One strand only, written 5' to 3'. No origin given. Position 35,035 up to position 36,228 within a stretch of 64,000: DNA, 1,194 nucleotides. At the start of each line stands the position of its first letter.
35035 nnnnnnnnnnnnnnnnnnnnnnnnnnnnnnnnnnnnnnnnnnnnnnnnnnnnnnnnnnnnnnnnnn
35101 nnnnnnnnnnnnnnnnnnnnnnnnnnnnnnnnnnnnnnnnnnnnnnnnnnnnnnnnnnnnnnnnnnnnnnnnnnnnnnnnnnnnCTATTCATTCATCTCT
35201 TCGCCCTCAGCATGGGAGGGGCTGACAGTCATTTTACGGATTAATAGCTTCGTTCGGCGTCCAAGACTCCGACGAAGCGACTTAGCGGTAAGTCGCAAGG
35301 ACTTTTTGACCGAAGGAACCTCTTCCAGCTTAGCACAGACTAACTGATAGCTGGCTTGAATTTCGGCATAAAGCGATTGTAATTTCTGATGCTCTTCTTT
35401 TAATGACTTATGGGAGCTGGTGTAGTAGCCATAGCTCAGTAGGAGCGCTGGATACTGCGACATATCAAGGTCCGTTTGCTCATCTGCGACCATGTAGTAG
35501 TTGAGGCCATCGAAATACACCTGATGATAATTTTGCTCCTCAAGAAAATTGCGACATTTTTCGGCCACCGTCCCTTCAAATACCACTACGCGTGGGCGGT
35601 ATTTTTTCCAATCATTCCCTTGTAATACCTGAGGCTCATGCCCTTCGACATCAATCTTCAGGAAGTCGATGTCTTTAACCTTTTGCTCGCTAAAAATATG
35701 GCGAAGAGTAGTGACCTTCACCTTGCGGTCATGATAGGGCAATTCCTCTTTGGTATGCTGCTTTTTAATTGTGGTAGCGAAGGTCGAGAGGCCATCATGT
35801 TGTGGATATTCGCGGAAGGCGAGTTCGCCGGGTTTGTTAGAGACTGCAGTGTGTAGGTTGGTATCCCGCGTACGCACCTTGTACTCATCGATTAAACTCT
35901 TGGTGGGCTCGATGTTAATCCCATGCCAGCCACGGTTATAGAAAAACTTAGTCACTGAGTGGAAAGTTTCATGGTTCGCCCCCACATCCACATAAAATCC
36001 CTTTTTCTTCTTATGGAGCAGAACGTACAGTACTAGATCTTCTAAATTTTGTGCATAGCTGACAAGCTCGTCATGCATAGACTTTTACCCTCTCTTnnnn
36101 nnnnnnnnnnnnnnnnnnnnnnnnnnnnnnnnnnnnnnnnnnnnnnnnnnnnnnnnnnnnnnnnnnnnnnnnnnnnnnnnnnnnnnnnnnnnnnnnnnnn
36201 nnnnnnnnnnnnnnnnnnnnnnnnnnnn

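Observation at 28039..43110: ABC-transporter-dependent homopolymer glycan locus with paired FkbM methyltransferases and a GDP-6-deoxyhexose branch (CPA/O9a-like logic)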

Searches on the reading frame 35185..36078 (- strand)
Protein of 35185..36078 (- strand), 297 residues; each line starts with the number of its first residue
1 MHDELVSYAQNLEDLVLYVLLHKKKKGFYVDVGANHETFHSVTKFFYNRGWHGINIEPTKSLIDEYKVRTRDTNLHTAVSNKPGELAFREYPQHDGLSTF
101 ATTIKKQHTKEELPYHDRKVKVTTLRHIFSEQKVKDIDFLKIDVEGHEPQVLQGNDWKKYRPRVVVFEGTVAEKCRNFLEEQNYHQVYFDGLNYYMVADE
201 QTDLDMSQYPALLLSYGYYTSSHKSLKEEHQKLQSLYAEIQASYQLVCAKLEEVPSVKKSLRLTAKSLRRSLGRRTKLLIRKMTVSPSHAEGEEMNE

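Call 3: search_protein_families(library=pfam, proteins=[window:35185-36078:-])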
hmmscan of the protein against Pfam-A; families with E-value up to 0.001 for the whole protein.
window:35185-36078:- (297 aa): 1 family
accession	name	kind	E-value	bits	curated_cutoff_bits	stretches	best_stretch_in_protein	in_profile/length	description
PF05050.19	Methyltransf_21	-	5.4e-25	88.9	22.7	1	31-184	1-171/173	Methyltransferase FkbM domain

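Call 6: search_protein_families(library=ncbifam, proteins=[window:35185-36078:-], max_evalue=0.01)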
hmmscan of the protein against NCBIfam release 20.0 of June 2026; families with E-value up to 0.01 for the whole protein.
window:35185-36078:- (297 aa): 2 families
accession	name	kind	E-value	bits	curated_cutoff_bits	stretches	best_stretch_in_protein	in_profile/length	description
TIGR01444.1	fkbM_fam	subfamily_domain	7.4e-22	78.3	37.7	1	29-166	2-140/143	FkbM family methyltransferase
TIGR00357.1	TIGR00357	equivalog_domain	0.0021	18.1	113.05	1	20-66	32-78/134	peptide-methionine (R)-S-oxide reductase MsrB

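Call 25: search_solved_structures(query=window:35185-36078:-, max_evalue=0.01)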
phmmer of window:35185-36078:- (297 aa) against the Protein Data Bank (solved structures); distinct sequences matched with E-value up to 0.01: 0.

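Call 97: find_homologous_proteins(query=window:35185-36078:-, max_evalue=1e-8)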
Query window:35185-36078:- (297 aa): 2575 proteins with E <= 1e-8 among 4265 candidates; the best 120 are listed.
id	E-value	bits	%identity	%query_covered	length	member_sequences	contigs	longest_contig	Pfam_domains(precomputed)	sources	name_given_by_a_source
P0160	1.5e-196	669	100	100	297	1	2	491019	PF05050.20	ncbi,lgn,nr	ncbi:MAG TPA: FkbM family methyltransferase [Candidatus Saccharimonadales bacterium]|nr:FkbM family 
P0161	4.5e-107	376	59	99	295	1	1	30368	PF05050.20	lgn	-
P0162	1.6e-106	374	61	94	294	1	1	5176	PF05050.20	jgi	jgi:FkbM family methyltransferase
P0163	1.2e-102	361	58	95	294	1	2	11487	PF05050.20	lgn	-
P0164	3.3e-102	360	58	95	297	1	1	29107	PF05050.20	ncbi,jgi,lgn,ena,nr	ncbi:MAG TPA: FkbM family methyltransferase [Candidatus Saccharimonadales bacterium]|nr:FkbM family 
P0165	8.6e-101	355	56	94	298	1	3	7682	PF05050.20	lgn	-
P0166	1.8e-99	351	60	93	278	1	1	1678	PF05050.20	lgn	-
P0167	2.8e-97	343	56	96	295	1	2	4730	PF05050.20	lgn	-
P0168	1.2e-94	335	56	91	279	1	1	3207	PF05050.20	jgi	jgi:FkbM family methyltransferase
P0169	2.3e-91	324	55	94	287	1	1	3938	PF05050.20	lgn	-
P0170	2.4e-81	291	53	92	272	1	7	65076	PF05050.20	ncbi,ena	-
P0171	3.2e-80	288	51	93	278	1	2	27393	PF05050.20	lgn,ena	-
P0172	4.4e-76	274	49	93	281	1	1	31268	PF05050.20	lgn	-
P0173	6.0e-74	267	48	92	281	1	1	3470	PF05050.20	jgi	jgi:FkbM family methyltransferase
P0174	2.6e-73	265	48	97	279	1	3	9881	PF05050.20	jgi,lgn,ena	jgi:FkbM family methyltransferase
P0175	4.0e-73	264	49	91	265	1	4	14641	PF05050.20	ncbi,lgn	-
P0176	4.6e-73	264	48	92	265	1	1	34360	PF05050.20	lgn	-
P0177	4.7e-73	264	47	93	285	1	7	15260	PF05050.20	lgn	-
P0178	1.5e-72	262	68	58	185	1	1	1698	PF05050.20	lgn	-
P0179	5.0e-72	261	47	92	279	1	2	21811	PF05050.20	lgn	-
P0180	7.7e-72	260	54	75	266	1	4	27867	PF05050.20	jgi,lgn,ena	jgi:FkbM family methyltransferase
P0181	1.1e-71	259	48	94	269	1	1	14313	PF05050.20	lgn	-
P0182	2.1e-71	259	48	92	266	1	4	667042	PF05050.20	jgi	jgi:FkbM family methyltransferase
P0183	5.7e-66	241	46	92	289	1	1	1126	PF05050.20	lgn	-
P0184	7.9e-66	240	44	93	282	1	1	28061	PF05050.20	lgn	-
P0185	9.5e-66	240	47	96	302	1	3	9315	PF05050.20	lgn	-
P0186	2.1e-64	236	49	76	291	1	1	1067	PF05050.20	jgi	jgi:FkbM family methyltransferase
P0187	5.1e-64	234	49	80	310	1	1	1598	PF05050.20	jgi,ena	-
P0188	7.5e-64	234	55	68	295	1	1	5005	PF05050.20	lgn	-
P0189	9.6e-64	233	46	93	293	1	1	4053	PF05050.20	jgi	jgi:FkbM family methyltransferase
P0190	1.1e-63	233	45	94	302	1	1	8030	PF05050.20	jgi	jgi:FkbM family methyltransferase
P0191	8.4e-63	230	44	93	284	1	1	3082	PF05050.20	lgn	-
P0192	1.1e-62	230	47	91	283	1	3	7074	PF05050.20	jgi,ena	-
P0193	1.5e-62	230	46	95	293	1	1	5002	PF05050.20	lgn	-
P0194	1.6e-62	229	55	72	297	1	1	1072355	PF05050.20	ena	-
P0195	1.9e-62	229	45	93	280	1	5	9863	PF05050.20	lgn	-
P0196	2.4e-62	229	49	77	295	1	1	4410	PF05050.20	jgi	jgi:FkbM family methyltransferase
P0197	3.0e-62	229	56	66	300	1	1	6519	PF05050.20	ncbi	-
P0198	6.7e-62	227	43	93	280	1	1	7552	PF05050.20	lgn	-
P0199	1.6e-61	226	55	66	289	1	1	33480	PF05050.20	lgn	-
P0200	3.0e-61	225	47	93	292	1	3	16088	PF05050.20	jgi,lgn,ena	-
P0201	3.5e-61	225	49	78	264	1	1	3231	PF05050.20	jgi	-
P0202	5.1e-61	225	53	68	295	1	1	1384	PF05050.20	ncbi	-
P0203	5.3e-61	224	46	93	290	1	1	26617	PF05050.20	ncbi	-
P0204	5.7e-61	224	55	66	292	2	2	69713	PF05050.20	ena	-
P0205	9.4e-61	224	51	73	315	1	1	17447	PF05050.20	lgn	-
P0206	1.1e-60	223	46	92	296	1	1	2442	PF05050.20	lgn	-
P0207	1.6e-60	223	49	78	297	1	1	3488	PF05050.20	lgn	-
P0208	2.0e-60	223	43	93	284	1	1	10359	PF05050.20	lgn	-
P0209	3.5e-60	222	53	68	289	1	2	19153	PF05050.20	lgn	-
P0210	8.1e-60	221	48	77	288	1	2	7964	PF05050.20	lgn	-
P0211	8.6e-60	220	55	66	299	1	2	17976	PF05050.20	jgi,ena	-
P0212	8.6e-60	220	55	67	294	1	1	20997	PF05050.20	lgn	-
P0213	1.1e-59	220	44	90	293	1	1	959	PF05050.20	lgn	-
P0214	3.3e-59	219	49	72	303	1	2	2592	PF05050.20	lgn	-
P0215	4.8e-59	218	44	92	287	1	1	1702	PF05050.20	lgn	-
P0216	5.9e-59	218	43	96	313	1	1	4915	PF05050.20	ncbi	-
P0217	8.0e-59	217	54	71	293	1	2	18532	PF05050.20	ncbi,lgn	-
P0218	8.8e-59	217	45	91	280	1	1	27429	PF05050.20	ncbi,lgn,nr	ncbi:MAG: FkbM family methyltransferase [Candidatus Saccharibacteria bacterium]|nr:FkbM family methy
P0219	1.1e-58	217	46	80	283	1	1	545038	PF05050.20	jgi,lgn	jgi:FkbM family methyltransferase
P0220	1.9e-58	216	45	82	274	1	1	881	PF05050.20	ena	-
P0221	2.8e-58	216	47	72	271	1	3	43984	PF05050.20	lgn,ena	-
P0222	5.0e-58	215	44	90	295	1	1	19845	PF05050.20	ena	-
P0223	5.7e-58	215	44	95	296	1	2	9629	PF05050.20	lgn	-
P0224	1.4e-57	213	45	90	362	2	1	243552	PF05050.20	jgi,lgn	jgi:FkbM family methyltransferase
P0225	1.8e-57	213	43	91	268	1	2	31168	PF05050.20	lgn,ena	-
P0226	1.9e-57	213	46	76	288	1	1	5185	PF05050.20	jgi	jgi:FkbM family methyltransferase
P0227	2.0e-57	213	42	96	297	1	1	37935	PF05050.20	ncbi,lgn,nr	ncbi:MAG: FkbM family methyltransferase [Candidatus Saccharibacteria bacterium]|nr:FkbM family methy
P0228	3.4e-57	212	42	96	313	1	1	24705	PF05050.20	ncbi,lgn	-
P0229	3.6e-57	212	47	78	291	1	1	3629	PF05050.20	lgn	-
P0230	3.9e-57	212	48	75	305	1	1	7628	PF05050.20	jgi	jgi:FkbM family methyltransferase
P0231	4.5e-57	212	51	72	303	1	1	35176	PF05050.20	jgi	jgi:FkbM family methyltransferase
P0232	4.5e-57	212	42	92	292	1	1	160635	PF05050.20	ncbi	-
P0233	7.0e-57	211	52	69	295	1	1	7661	PF05050.20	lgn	-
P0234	7.4e-57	211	53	67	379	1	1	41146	PF05050.20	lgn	-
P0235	1.5e-56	210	48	74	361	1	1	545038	PF05050.20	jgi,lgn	jgi:FkbM family methyltransferase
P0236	1.5e-56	210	41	99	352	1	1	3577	PF05050.20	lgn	-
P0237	2.1e-56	209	50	69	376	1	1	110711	PF05050.20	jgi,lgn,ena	-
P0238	2.2e-56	209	42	95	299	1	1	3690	PF05050.20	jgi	jgi:FkbM family methyltransferase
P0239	2.5e-56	209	48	76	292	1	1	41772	PF05050.20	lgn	-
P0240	1.4e-55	207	54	71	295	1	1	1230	PF05050.20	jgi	jgi:FkbM family methyltransferase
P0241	1.6e-55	206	51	65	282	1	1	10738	PF05050.20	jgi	jgi:FkbM family methyltransferase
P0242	4.2e-55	205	51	69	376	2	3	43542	PF05050.20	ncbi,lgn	-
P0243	7.1e-55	204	48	75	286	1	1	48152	PF05050.20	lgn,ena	-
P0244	7.6e-55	204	44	77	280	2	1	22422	PF05050.20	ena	-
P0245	1.1e-54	204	48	71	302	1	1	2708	PF05050.20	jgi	jgi:FkbM family methyltransferase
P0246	2.4e-54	203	40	97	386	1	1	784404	PF05050.20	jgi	jgi:FkbM family methyltransferase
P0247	2.5e-54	203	53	67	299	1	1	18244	PF05050.20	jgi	jgi:FkbM family methyltransferase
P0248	2.9e-54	202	43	84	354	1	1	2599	PF05050.20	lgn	-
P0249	6.8e-54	201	42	93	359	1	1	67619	PF05050.20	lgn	-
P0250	9.7e-54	201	51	67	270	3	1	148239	PF05050.20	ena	-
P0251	1.2e-53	200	50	68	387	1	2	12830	PF05050.20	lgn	-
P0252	1.8e-53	200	40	93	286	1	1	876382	PF05050.20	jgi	jgi:FkbM family methyltransferase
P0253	1.9e-53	200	50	71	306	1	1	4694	PF05050.20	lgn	-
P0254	2.0e-53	200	49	69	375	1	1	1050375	PF05050.20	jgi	jgi:FkbM family methyltransferase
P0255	2.4e-53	199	53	67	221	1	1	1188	PF05050.20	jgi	jgi:FkbM family methyltransferase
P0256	2.5e-53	199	49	67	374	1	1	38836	PF05050.20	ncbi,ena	-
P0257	4.3e-53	199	40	96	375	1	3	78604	PF05050.20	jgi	jgi:FkbM family methyltransferase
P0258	6.6e-53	198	49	69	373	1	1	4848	PF05050.20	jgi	jgi:FkbM family methyltransferase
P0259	6.7e-53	198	40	95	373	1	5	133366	PF05050.20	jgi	jgi:FkbM family methyltransferase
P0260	7.1e-53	198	50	66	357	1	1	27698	PF05050.20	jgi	jgi:FkbM family methyltransferase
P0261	7.2e-53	198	50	66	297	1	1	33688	PF05050.20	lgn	-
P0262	8.5e-53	198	49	67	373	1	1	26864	PF05050.20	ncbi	-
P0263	1.3e-52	197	43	80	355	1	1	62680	PF05050.20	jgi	jgi:FkbM family methyltransferase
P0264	1.6e-52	197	41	97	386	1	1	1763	PF05050.20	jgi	jgi:FkbM family methyltransferase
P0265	1.8e-52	197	47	76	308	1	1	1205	PF05050.20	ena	-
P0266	1.8e-52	197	45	73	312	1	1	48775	PF05050.20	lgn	-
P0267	1.9e-52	196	51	66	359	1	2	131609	PF05050.20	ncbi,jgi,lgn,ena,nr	ncbi:MAG TPA: FkbM family methyltransferase [Verrucomicrobiae bacterium]|nr:FkbM family methyltransf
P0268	2.2e-52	196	51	67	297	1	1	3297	PF05050.20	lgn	-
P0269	2.2e-52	196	39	96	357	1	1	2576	PF05050.20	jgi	jgi:FkbM family methyltransferase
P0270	2.3e-52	196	45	83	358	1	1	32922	PF05050.20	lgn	-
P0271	2.5e-52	196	54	67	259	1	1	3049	PF05050.20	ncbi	-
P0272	2.6e-52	196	43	92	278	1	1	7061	PF05050.20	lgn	-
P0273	2.9e-52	196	49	70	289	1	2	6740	PF05050.20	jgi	jgi:FkbM family methyltransferase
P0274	4.2e-52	195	48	69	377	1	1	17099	PF05050.20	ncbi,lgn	-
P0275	4.3e-52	195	44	80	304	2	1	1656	PF05050.20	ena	-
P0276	4.6e-52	195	48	70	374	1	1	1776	PF05050.20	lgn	-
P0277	4.9e-52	195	42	90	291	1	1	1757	PF05050.20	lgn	-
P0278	5.8e-52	195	40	99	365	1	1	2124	PF05050.20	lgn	-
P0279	6.7e-52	195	49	72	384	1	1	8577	PF05050.20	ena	-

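Call 98: find_encoding_contigs(protein=P0267, flank=10000, max_places=2)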
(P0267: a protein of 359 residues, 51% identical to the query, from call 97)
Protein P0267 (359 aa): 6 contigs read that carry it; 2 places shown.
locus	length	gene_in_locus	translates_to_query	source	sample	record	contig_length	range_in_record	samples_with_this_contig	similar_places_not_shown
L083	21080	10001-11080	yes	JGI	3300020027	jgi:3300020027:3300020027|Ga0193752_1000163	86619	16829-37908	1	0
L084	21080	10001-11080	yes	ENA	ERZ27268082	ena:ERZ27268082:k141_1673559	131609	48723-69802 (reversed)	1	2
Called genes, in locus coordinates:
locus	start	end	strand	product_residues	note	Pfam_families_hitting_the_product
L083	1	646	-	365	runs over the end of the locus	PF13439:Glyco_transf_4, PF20706:GT4-conflict, PF00534:Glycos_transf_1, PF13692:Glyco_trans_1_4, PF13524:Glyco_trans_1_2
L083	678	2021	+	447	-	PF04932:Wzy_C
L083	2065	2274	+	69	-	-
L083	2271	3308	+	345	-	PF01370:Epimerase, PF04321:RmlD_sub_bind, PF16363:GDP_Man_Dehyd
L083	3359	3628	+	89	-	PF22513:FitA-like_RHH (weak)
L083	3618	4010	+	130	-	PF01850:PIN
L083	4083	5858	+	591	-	PF00005:ABC_tran, PF02463:SMC_N (weak)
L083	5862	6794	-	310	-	PF01073:3Beta_HSD (weak), PF01370:Epimerase, PF04321:RmlD_sub_bind, PF07993:NAD_binding_4 (faint), PF13460:NAD_binding_10 (weak), PF16363:GDP_Man_Dehyd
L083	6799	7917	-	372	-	PF20706:GT4-conflict (weak), PF00534:Glycos_transf_1, PF13692:Glyco_trans_1_4, PF13524:Glyco_trans_1_2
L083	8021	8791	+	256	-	PF01061:ABC2_membrane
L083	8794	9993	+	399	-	PF00005:ABC_tran, PF13304:AAA_21 (faint), PF14524:Wzt_C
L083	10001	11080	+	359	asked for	PF05050:Methyltransf_21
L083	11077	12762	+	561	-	PF00534:Glycos_transf_1, PF13692:Glyco_trans_1_4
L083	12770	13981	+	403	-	PF13439:Glyco_transf_4 (weak), PF13692:Glyco_trans_1_4 (weak)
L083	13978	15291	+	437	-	PF00534:Glycos_transf_1, PF13692:Glyco_trans_1_4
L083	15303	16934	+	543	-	-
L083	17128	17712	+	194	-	-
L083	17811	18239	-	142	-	PF01850:PIN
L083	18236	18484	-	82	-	PF02604:PhdYeFM_antitox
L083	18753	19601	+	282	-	PF05050:Methyltransf_21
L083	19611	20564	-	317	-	PF02353:CMAS, PF05175:MTS (faint), PF13489:Methyltransf_23, PF13847:Methyltransf_31, PF08241:Methyltransf_11, PF08242:Methyltransf_12, PF13649:Methyltransf_25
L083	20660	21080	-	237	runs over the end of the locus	PF02698:DUF218 (weak)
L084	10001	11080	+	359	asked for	PF05050:Methyltransf_21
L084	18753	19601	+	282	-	PF05050:Methyltransf_21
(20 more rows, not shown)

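Call 99: find_encoding_contigs(protein=P0254, flank=10000, max_places=2)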
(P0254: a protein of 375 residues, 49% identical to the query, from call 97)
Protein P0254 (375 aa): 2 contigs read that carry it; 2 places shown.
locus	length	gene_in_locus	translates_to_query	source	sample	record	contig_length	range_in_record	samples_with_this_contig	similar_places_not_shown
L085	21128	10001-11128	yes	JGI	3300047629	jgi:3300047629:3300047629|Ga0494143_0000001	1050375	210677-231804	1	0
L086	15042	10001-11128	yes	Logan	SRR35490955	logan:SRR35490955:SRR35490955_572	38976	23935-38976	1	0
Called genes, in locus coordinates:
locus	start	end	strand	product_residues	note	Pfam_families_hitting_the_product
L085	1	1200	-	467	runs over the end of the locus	PF11638:DnaA_N, PF00308:Bac_DnaA, PF01695:IstB_IS21 (weak), PF00004:AAA (faint), PF22688:Hda_lid (faint), PF08299:Bac_DnaA_C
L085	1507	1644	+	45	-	PF00468:Ribosomal_L34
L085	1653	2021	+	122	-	PF00825:Ribonuclease_P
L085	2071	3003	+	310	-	PF02096:60KD_IMP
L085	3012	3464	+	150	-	PF13083:KH_KhpA-B (weak), PF01424:R3H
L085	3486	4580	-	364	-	PF13439:Glyco_transf_4, PF13579:Glyco_trans_4_4, PF20706:GT4-conflict, PF00534:Glycos_transf_1, PF13692:Glyco_trans_1_4, PF13524:Glyco_trans_1_2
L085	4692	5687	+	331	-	PF01370:Epimerase, PF04321:RmlD_sub_bind, PF05368:NmrA (weak), PF16363:GDP_Man_Dehyd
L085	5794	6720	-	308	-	PF01370:Epimerase, PF04321:RmlD_sub_bind, PF07993:NAD_binding_4 (faint), PF13460:NAD_binding_10, PF16363:GDP_Man_Dehyd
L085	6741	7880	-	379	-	PF13439:Glyco_transf_4 (weak), PF20706:GT4-conflict, PF00534:Glycos_transf_1, PF13692:Glyco_trans_1_4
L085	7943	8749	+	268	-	PF01061:ABC2_membrane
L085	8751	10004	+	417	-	PF00005:ABC_tran, PF13304:AAA_21 (faint), PF14524:Wzt_C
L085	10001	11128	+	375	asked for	PF05050:Methyltransf_21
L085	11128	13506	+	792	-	PF00534:Glycos_transf_1, PF13692:Glyco_trans_1_4, PF00534:Glycos_transf_1 (weak), PF13524:Glyco_trans_1_2 (weak)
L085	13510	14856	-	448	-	-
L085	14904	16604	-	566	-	-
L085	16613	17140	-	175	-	-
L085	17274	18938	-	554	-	-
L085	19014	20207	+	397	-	PF09594:GT87 (weak)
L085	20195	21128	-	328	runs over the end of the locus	PF01073:3Beta_HSD (weak), PF01370:Epimerase, PF04321:RmlD_sub_bind, PF07993:NAD_binding_4 (faint), PF16363:GDP_Man_Dehyd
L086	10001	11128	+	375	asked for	PF05050:Methyltransf_21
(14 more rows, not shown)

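Call 101: search_protein_families(library=pfam, proteins=[L085:11128-13506:+, L083:15303-16934:+, L083:678-2021:+], max_evalue=0.01)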
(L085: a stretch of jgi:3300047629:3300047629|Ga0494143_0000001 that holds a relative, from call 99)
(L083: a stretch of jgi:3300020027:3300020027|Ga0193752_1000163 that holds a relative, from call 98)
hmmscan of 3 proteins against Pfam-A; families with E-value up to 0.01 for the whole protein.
L085:11128-13506:+ (792 aa): 5 families
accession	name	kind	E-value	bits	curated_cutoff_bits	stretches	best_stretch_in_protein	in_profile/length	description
PF00534.26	Glycos_transf_1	-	6.7e-19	68.5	26.4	2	268-362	71-167/172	Glycosyl transferases group 1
PF13692.12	Glyco_trans_1_4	-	4.6e-15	56.6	27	2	261-328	49-115/142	Glycosyl transferases group 1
PF13524.12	Glyco_trans_1_2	-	4.8e-11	43.2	25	1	613-755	7-143/144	Glycosyl transferase-like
PF13439.12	Glyco_transf_4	-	0.00051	20.6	28.5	0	151-196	115-162/170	Glycosyltransferase Family 4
PF11258.13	DUF3048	-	0.0028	18.2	25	0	450-487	64-101/148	Protein of unknown function (DUF3048) N-terminal domain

L083:15303-16934:+ (543 aa): 0 families

L083:678-2021:+ (447 aa): 1 family
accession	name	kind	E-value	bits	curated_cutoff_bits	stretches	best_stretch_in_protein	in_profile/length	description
PF04932.20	Wzy_C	-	4.9e-10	39.8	31.7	1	229-376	3-149/149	O-Antigen ligase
